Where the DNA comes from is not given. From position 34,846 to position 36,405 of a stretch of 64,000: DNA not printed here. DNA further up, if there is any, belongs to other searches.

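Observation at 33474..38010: tRNA-Gln-adjacent operon (DASS transporter, GT4, PIG-L deacetylase, MprF-type flippase domain) that could make an amino-sugar glycolipid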

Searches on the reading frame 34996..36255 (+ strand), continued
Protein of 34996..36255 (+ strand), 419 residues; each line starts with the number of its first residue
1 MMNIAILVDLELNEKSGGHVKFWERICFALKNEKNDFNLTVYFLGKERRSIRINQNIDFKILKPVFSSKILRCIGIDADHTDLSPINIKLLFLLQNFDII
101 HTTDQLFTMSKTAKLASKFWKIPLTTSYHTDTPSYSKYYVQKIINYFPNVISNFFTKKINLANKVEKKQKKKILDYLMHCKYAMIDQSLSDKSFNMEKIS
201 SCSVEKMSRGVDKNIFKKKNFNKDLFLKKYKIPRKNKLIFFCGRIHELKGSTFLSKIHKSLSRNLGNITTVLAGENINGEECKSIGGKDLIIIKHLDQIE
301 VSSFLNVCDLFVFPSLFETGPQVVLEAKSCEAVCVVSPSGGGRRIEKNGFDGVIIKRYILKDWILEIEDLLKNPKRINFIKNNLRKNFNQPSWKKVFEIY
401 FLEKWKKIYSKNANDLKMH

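Call 54: search_protein_families(library=pfam, proteins=[P0476, P0481, P0498, P0520, P0477, P0539, P0519, P0515], max_evalue=0.001)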
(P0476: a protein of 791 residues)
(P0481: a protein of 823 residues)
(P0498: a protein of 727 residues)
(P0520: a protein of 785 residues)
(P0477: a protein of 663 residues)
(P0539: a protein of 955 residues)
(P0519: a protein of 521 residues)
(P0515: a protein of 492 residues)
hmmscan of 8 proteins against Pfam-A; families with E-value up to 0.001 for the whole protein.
P0476 (791 aa): 6 families
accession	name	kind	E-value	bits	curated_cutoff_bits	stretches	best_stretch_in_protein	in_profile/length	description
PF03706.18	LPG_synthase_TM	-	5.8e-26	92.1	33.4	1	13-312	3-297/302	Lysylphosphatidylglycerol synthase TM region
PF13692.12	Glyco_trans_1_4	-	3.3e-21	76.5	27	1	596-732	2-142/142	Glycosyl transferases group 1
PF00534.26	Glycos_transf_1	-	1.1e-19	71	26.4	1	587-744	7-170/172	Glycosyl transferases group 1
PF20706.3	GT4-conflict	-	2.2e-10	40.5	26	1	583-742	193-367/385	Family 4 Glycosyltransferase in conflict systems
PF13439.12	Glyco_transf_4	-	1.3e-05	25.7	28.5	0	398-502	21-109/170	Glycosyltransferase Family 4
PF13524.12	Glyco_trans_1_2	-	0.00028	21.3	25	1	617-749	6-131/144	Glycosyl transferase-like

P0481 (823 aa): 4 families
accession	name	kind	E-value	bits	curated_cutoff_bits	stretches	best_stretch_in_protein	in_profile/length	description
PF13692.12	Glyco_trans_1_4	-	4e-23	82.7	27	1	647-784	3-140/142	Glycosyl transferases group 1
PF00534.26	Glycos_transf_1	-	8.9e-23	81.1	26.4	1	640-786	10-158/172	Glycosyl transferases group 1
PF20706.3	GT4-conflict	-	4.2e-15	56.1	26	1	642-785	194-356/385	Family 4 Glycosyltransferase in conflict systems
PF13439.12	Glyco_transf_4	-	4.6e-05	23.9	28.5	1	444-623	17-169/170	Glycosyltransferase Family 4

P0498 (727 aa): 4 families
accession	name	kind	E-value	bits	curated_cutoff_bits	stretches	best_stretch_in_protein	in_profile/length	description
PF13692.12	Glyco_trans_1_4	-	6.1e-23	82.1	27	1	549-681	3-140/142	Glycosyl transferases group 1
PF03706.18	LPG_synthase_TM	-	4e-21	76.2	33.4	1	15-267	44-295/302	Lysylphosphatidylglycerol synthase TM region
PF00534.26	Glycos_transf_1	-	1.6e-19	70.6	26.4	1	539-697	7-172/172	Glycosyl transferases group 1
PF13524.12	Glyco_trans_1_2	-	1.6e-07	31.8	25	1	580-710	16-140/144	Glycosyl transferase-like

P0520 (785 aa): 5 families
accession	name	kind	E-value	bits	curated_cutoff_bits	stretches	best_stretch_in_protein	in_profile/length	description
PF00534.26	Glycos_transf_1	-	4.5e-21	75.6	26.4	1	550-705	7-169/172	Glycosyl transferases group 1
PF13692.12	Glyco_trans_1_4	-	1.8e-19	70.8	27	1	560-694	3-142/142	Glycosyl transferases group 1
PF20706.3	GT4-conflict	-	8.5e-11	41.9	26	1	525-700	173-363/385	Family 4 Glycosyltransferase in conflict systems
PF13439.12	Glyco_transf_4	-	3.9e-05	24.2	28.5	1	339-535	2-168/170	Glycosyltransferase Family 4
PF13524.12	Glyco_trans_1_2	-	5.6e-05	23.6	25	1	611-706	28-126/144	Glycosyl transferase-like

P0477 (663 aa): 5 families
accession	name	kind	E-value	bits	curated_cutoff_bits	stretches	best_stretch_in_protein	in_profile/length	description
PF13692.12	Glyco_trans_1_4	-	1.9e-25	90.2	27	1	239-375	3-142/142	Glycosyl transferases group 1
PF00534.26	Glycos_transf_1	-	6.9e-25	88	26.4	1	226-388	4-171/172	Glycosyl transferases group 1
PF20706.3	GT4-conflict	-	3.5e-10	39.8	26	1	15-399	6-380/385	Family 4 Glycosyltransferase in conflict systems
PF13439.12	Glyco_transf_4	-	3.1e-07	31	28.5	1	21-215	2-169/170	Glycosyltransferase Family 4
PF13524.12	Glyco_trans_1_2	-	9.6e-06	26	25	1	291-392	29-131/144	Glycosyl transferase-like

P0539 (955 aa): 5 families
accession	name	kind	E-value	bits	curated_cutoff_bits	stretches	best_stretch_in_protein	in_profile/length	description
PF00534.26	Glycos_transf_1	-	1.5e-27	96.6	26.4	1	223-386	3-171/172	Glycosyl transferases group 1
PF13692.12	Glyco_trans_1_4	-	5.8e-25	88.7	27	1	235-373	1-142/142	Glycosyl transferases group 1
PF20706.3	GT4-conflict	-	6.6e-07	29.1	26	1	232-396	194-379/385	Family 4 Glycosyltransferase in conflict systems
PF13439.12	Glyco_transf_4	-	1.4e-05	25.6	28.5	1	82-213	52-169/170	Glycosyltransferase Family 4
PF13524.12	Glyco_trans_1_2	-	0.0005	20.5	25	0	296-390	36-131/144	Glycosyl transferase-like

P0519 (521 aa): 5 families
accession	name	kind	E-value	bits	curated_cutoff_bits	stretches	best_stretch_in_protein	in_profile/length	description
PF00534.26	Glycos_transf_1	-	3.6e-31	108.4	26.4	1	242-398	10-171/172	Glycosyl transferases group 1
PF13692.12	Glyco_trans_1_4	-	2.6e-29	102.7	27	1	249-383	3-140/142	Glycosyl transferases group 1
PF20706.3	GT4-conflict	-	4.6e-12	46.1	26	1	245-412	195-383/385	Family 4 Glycosyltransferase in conflict systems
PF13439.12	Glyco_transf_4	-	1.8e-07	31.8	28.5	1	85-225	49-169/170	Glycosyltransferase Family 4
PF13524.12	Glyco_trans_1_2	-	2.4e-07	31.3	25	1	292-403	27-132/144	Glycosyl transferase-like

P0515 (492 aa): 1 family
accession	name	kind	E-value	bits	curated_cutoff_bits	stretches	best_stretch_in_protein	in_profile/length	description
PF03706.18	LPG_synthase_TM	-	0.00021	21.3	33.4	1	3-44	256-297/302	Lysylphosphatidylglycerol synthase TM region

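Call 57: search_protein_families(library=pfam, proteins=[L057:3481-4098:+, L124:2426-2998:-, L086:2069-2530:+, L067:2970-3605:+, L068:2771-3643:-, L078:5819-6397:+, L102:4839-5846:+, L080:4097-5368:+, L049:6819-7817:+, L060:425-1438:+], max_evalue=0.01)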
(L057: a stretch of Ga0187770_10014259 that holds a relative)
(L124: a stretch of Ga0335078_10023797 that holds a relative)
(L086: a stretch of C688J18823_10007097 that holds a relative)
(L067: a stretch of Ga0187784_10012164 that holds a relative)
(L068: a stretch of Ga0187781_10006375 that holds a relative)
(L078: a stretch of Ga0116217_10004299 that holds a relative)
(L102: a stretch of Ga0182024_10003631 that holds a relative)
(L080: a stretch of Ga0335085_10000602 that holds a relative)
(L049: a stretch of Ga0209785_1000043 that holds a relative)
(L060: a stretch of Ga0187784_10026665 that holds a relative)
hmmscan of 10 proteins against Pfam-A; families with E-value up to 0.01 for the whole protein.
L057:3481-4098:+ (206 aa): 1 family
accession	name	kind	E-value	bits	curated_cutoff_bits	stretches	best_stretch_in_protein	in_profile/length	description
PF00581.25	Rhodanese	-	1.8e-19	70.5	22.2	1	102-199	2-101/102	Rhodanese-like domain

L124:2426-2998:- (191 aa): 2 families
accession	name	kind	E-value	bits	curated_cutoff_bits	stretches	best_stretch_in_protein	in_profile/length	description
PF00293.34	NUDIX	-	3e-10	40.7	21.1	1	47-154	5-127/134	NUDIX domain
PF14803.11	Zn_ribbon_Nudix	-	6.9e-09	35.9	25.6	1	16-41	8-33/34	Nudix N-terminal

L086:2069-2530:+ (154 aa): 0 families

L067:2970-3605:+ (212 aa): 0 families

L068:2771-3643:- (291 aa): 1 family
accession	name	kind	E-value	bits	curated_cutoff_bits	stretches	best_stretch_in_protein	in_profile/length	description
PF02915.23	Rubrerythrin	-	0.0042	17.9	22.8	0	67-114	5-54/137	Rubrerythrin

L078:5819-6397:+ (193 aa): 0 families

L102:4839-5846:+ (336 aa): 21 families
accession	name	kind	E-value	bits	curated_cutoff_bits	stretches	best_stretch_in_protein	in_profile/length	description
PF00448.28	SRP54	-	2.7e-71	239.7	22.7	1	132-332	1-195/196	SRP54-type protein, GTPase domain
PF02881.24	SRP54_N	-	3.2e-10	40.5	22.4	1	49-112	1-74/75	SRP54-type protein, helical bundle domain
PF13207.12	AAA_17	-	1.2e-07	32.5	27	1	138-245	1-99/136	AAA domain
PF13401.12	AAA_22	-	1.7e-07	32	27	1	134-242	7-110/130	AAA domain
PF13604.12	AAA_30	-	2.3e-07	31.2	27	1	133-241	19-113/191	AAA domain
PF06414.18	Zeta_toxin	-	2.5e-07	30.8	22.3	1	126-238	10-119/199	Zeta toxin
PF13191.12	AAA_16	-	7.4e-07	30.2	32.6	1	132-259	24-139/167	AAA ATPase domain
PF25199.1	nSTAND_NTPase5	-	1.6e-05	25.2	34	1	115-218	23-127/145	Novel STAND NTPase 5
PF02492.25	cobW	-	9.1e-05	22.6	20.7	1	134-292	2-158/180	CobW/HypB/UreG, nucleotide-binding domain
PF13671.12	AAA_33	-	0.00049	20.9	27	1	134-225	1-81/143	AAA domain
PF13245.12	AAA_19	-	0.00073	20.2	25.1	1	134-227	13-103/134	AAA domain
PF01583.26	APS_kinase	-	0.00086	19.8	21.1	1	132-179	2-49/152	Adenylylsulphate kinase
PF20720.3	nSTAND3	-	0.001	19.2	27.2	1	134-165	19-50/155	Novel STAND NTPase 3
PF01656.29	CbiA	-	0.0012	19.2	25.4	0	142-302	9-98/125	CobQ/CobB/MinD/ParA nucleotide binding domain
PF00004.35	AAA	-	0.0017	19.3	21.2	1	135-241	1-93/131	ATPase family associated with various cellular activities (AAA)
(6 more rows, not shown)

L080:4097-5368:+ (424 aa): 3 families
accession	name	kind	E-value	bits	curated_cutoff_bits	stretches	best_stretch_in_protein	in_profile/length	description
PF04055.27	Radical_SAM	-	9.8e-21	75.1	29.5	1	147-318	2-165/166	Radical SAM superfamily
PF00919.26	UPF0004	-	3.4e-15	56.3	27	1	6-88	4-96/98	Uncharacterized protein family UPF0004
PF02310.24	B12-binding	-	0.0091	16.3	32.1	0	27-88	47-109/121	B12 binding domain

L049:6819-7817:+ (333 aa): 9 families
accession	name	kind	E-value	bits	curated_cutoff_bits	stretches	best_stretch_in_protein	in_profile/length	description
PF01370.27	Epimerase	-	1.9e-37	129.4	20.9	1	4-230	2-240/240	NAD dependent epimerase/dehydratase family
PF01073.25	3Beta_HSD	-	3.8e-20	72.5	22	1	4-154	1-159/280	3-beta hydroxysteroid dehydrogenase/isomerase family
PF13460.12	NAD_binding_10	-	1.1e-18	68.2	27.2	1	7-169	1-144/184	NAD(P)H-binding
PF07993.18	NAD_binding_4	-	2e-17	63.7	20.1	1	5-211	1-255/258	Male sterility protein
PF16363.11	GDP_Man_Dehyd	-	9.2e-17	61.9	27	1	4-310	1-323/332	GDP-mannose 4,6 dehydratase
PF05368.20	NmrA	-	3.9e-15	56.7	27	1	4-116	6-110/298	NmrA-like family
PF04321.23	RmlD_sub_bind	-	1.1e-05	25.2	27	1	4-156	4-140/287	RmlD substrate binding domain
PF02719.21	Polysacc_synt_2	-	1.9e-05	24.5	20.2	1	4-113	2-128/293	Polysaccharide biosynthesis protein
PF08659.16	KR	-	0.00024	21.5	22.6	1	3-115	3-138/180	KR domain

L060:425-1438:+ (338 aa): 1 family
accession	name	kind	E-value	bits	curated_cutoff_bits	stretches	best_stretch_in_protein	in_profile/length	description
PF01075.23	Glyco_transf_9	-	3.5e-21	76.1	22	1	79-305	4-229/247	Glycosyltransferase family 9 (heptosyltransferase)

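Call 65: search_protein_families(library=ncbifam, proteins=[L095:10074-11063:+, L093:377-1345:+, L126:8850-9812:-, L054:1605-2582:+, L073:2134-3195:+, L067:2970-3605:+, L068:2771-3643:-, L086:2069-2530:+, L057:3481-4098:+, L056:12111-13424:+], max_evalue=0.001)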
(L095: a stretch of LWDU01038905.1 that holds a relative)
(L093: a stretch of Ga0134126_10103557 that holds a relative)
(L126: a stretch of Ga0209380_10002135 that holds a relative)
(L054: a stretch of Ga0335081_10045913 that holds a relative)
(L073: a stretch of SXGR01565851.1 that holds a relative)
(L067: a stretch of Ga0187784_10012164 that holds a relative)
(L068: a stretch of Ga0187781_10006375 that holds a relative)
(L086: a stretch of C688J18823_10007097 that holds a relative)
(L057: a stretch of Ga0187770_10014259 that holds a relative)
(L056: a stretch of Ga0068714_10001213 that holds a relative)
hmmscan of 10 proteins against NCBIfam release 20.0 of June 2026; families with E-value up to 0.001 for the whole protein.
L095:10074-11063:+ (330 aa): 1 family
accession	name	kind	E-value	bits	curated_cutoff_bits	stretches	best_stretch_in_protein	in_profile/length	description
TIGR03476.1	HpnL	subfamily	5.7e-70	236.1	195.65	1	7-322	1-318/318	putative membrane protein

L093:377-1345:+ (323 aa): 2 families
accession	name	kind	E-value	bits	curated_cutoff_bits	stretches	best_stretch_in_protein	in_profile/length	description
TIGR03476.1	HpnL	subfamily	7.9e-73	245.5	195.65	1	1-305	1-312/318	putative membrane protein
TIGR00374.1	TIGR00374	subfamily_domain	3.4e-08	33.3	43.2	1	13-294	5-296/323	flippase-like domain-containing protein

L126:8850-9812:- (321 aa): 2 families
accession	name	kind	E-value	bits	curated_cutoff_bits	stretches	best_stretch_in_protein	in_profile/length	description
TIGR03476.1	HpnL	subfamily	1.6e-66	224.8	195.65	1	3-311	2-317/318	putative membrane protein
TIGR00374.1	TIGR00374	subfamily_domain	2.5e-13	50.1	43.2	1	12-294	3-295/323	flippase-like domain-containing protein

L054:1605-2582:+ (326 aa): 2 families
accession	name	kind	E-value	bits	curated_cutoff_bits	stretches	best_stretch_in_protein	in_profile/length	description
TIGR03476.1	HpnL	subfamily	2.4e-70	237.3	195.65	1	1-305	1-312/318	putative membrane protein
TIGR00374.1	TIGR00374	subfamily_domain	9.4e-15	54.8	43.2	1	23-294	18-296/323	flippase-like domain-containing protein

L073:2134-3195:+ (354 aa): 2 families
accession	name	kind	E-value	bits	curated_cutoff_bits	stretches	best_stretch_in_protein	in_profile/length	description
TIGR03476.1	HpnL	subfamily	3.3e-88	296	195.65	1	33-346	1-318/318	putative membrane protein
TIGR00374.1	TIGR00374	subfamily_domain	2.5e-08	33.7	43.2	1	238-328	206-295/323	flippase-like domain-containing protein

L067:2970-3605:+ (212 aa): 0 families

L068:2771-3643:- (291 aa): 0 families

L086:2069-2530:+ (154 aa): 0 families

L057:3481-4098:+ (206 aa): 15 families
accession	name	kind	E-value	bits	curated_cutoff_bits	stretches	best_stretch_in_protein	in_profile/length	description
NF006444.0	PRK08762.1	equivalog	6.9e-22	77.6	449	1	87-205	4-115/387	molybdopterin-synthase adenylyltransferase MoeB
NF005902.0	PRK07878.1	equivalog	4.2e-11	42.4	647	1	93-199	282-383/392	adenylyltransferase/sulfurtransferase MoeZ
NF005646.0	PRK07411.1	equivalog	4.3e-11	42.5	633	1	91-199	275-381/390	molybdopterin-synthase adenylyltransferase MoeB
NF045521.1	rhoda_near_glyco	subfamily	6.8e-09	35.7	145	1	90-202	9-113/144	rhodanese homology domain-containing protein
NF001195.0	PRK00162.1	equivalog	8.5e-08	32.5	102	1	98-199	5-98/108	thiosulfate sulfurtransferase GlpE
NF001133.1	PRK00142.1-1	equivalog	1.2e-07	31.5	170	1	92-199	100-205/229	oxygen-dependent tRNA uridine(34) hydroxylase TrhO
NF008750.0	PRK11784.1-2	equivalog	4.9e-07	29.1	241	0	110-137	12-39/346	tRNA 2-selenouridine(34) synthase MnmH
NF041203.1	rhodanese_LYCAU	equivalog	5.1e-07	29.4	115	1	98-205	21-124/126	rhodanese-related (seleno)protein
NF045694.1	seleno_TsoB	exception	8.1e-06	24.2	805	1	96-205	45-157/572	rhodanese/DsbD fusion-like selenoprotein TsoB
TIGR03167.1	tRNA_sel_U_synt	equivalog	2.9e-05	23.6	219.75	0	158-197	73-112/311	tRNA 2-selenouridine(34) synthase MnmH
NF007627.0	PRK10287.1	equivalog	0.00027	21.1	102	1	115-192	22-93/104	thiosulfate sulfurtransferase PspE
TIGR02981.1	phageshock_pspE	exception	0.00058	20.1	126.3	0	115-192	20-91/101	thiosulfate sulfurtransferase PspE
TIGR04568.1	arch_SelU_Nterm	equivalog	0.00061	19.7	200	0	95-137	86-127/215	selenouridine synthase SelU-like subunit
NF008752.0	PRK11784.1-4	equivalog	0.00072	18.4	266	0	116-137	21-42/357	tRNA 2-selenouridine(34) synthase MnmH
TIGR03865.1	PQQ_CXXCW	subfamily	0.00092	19.1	128.05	0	158-205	115-163/167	PQQ-dependent catabolism-associated CXXCW motif protein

L056:12111-13424:+ (438 aa): 63 families (the best 25 are shown)
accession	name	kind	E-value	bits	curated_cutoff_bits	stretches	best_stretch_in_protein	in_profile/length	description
TIGR04545.1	rSAM_ahbD_hemeb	equivalog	1.4e-21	77.3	500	1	96-242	5-149/339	heme b synthase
TIGR02666.1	moaA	equivalog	1.5e-19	70.1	284.05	1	95-206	14-129/336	GTP 3',8-cyclase MoaA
NF038283.1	viperin_w_prok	equivalog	3.2e-19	69.2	180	1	93-209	4-124/281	viperin family antiviral radical SAM protein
TIGR04303.1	GeoRSP_rSAM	equivalog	6.3e-19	68.7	400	1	90-312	4-217/325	GeoRSP system radical SAM/SPASM protein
TIGR04054.1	rSAM_NirJ1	equivalog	2.7e-18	65.8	650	1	84-215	30-157/387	putative heme d1 biosynthesis radical SAM protein NirJ1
TIGR04466.1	rSAM_BlsE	equivalog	2.8e-18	66.5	400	1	95-243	7-151/327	cytosylglucuronate decarboxylase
TIGR04055.1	rSAM_NirJ2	equivalog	3.3e-18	66.3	500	1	96-215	5-121/326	putative heme d1 biosynthesis radical SAM protein NirJ2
TIGR04250.1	SCM_rSAM_ScmE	equivalog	1.5e-17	63.6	400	1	91-261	3-173/358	SynChlorMet cassette radical SAM/SPASM protein ScmE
TIGR04546.1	rSAM_ahbC_deAc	equivalog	1.6e-17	63.4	650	1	96-267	44-213/390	12,18-didecarboxysiroheme deacetylase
TIGR04053.2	TIGR04053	equivalog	6.5e-17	61.8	395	1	90-260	7-179/366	TIGR04053 family radical SAM/SPASM domain-containing protein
NF045574.1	sacti_mat_StsB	exception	1.1e-16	60.7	625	1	95-266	100-268/466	StsB family radical SAM/SPASM domain sactipeptide maturase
TIGR04347.1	pseudo_SAM_Halo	equivalog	2.2e-16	60.1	525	1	96-217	43-161/390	TIGR04347 family pseudo-SAM/SPASM protein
NF047865.1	rSAM_PapB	equivalog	6.9e-16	58.4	340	1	95-355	7-271/330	PapB family radical SAM/SPASM ranthipeptide maturase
TIGR02668.1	moaA_archaeal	equivalog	4.5e-15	55.4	325.25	1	95-209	14-126/303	GTP 3',8-cyclase MoaA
TIGR04051.1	rSAM_NirJ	equivalog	6.7e-15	54.9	515.45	1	97-219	8-127/354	heme d1 biosynthesis radical SAM protein NirJ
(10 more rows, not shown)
